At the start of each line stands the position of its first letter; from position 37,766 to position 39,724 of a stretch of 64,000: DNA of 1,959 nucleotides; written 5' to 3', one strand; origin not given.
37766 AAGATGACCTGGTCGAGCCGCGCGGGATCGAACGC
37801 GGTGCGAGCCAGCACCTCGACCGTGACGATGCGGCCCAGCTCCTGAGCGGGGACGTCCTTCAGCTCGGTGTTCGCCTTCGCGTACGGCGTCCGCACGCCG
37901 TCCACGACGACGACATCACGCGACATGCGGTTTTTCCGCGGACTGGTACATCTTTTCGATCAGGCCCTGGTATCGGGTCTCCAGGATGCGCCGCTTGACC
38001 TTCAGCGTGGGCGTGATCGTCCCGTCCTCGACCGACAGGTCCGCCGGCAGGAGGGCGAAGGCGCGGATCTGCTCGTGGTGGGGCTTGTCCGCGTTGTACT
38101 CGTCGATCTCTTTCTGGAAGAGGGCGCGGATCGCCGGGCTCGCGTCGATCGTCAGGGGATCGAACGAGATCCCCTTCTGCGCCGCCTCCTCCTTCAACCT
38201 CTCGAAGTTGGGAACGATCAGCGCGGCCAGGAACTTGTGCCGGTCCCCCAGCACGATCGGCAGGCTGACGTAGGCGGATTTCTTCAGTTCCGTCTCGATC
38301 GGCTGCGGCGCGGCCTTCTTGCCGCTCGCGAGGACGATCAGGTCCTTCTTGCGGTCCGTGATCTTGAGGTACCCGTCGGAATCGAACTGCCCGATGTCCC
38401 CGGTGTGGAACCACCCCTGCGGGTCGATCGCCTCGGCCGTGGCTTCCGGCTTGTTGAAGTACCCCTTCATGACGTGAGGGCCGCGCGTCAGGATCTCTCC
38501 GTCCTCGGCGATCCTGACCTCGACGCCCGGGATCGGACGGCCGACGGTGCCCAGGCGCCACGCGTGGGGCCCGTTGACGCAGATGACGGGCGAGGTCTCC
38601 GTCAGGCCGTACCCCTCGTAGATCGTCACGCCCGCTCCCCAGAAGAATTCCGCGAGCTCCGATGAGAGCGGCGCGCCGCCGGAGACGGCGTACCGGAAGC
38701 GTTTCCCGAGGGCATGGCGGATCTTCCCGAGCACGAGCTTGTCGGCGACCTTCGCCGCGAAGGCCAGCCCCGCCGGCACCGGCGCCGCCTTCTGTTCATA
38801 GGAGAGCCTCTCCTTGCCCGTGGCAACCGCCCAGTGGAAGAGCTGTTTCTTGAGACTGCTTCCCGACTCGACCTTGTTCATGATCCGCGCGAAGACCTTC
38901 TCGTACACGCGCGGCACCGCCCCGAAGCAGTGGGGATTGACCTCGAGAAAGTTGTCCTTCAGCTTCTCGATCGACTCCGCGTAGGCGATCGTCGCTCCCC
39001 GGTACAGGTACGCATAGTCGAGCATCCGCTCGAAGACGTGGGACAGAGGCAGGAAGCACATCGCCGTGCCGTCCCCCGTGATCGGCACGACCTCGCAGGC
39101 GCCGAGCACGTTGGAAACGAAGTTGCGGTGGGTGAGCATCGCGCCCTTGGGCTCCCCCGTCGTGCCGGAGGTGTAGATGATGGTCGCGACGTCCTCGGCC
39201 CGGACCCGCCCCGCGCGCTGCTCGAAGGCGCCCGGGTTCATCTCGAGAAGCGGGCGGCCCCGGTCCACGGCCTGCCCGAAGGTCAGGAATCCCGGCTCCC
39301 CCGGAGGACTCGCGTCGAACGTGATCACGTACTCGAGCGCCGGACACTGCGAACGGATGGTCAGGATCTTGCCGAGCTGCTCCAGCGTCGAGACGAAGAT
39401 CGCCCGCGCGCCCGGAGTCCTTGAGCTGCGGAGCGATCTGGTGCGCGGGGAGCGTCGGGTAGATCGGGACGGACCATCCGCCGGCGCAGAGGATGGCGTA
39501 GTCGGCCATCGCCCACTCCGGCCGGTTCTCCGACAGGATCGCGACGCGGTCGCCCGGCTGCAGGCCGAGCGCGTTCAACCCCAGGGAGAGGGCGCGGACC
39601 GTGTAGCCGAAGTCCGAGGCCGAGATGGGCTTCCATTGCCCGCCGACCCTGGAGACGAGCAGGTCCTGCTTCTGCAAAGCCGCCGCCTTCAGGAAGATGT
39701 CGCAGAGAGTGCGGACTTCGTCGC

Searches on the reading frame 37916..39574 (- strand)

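Call 20: search_protein_families(library=pfam, proteins=[window:37916-39574:-], max_evalue=0.001)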
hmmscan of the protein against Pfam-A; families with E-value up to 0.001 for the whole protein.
window:37916-39574:- (552 aa): 2 families
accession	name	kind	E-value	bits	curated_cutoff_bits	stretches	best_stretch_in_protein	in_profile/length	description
PF00501.34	AMP-binding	-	4.3e-54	184.2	29.9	1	55-373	93-384/384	AMP-binding enzyme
PF23562.2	AMP-binding_C_3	-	2.5e-13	50.9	20.8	1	411-546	2-123/124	AMP-binding enzyme C-terminal domain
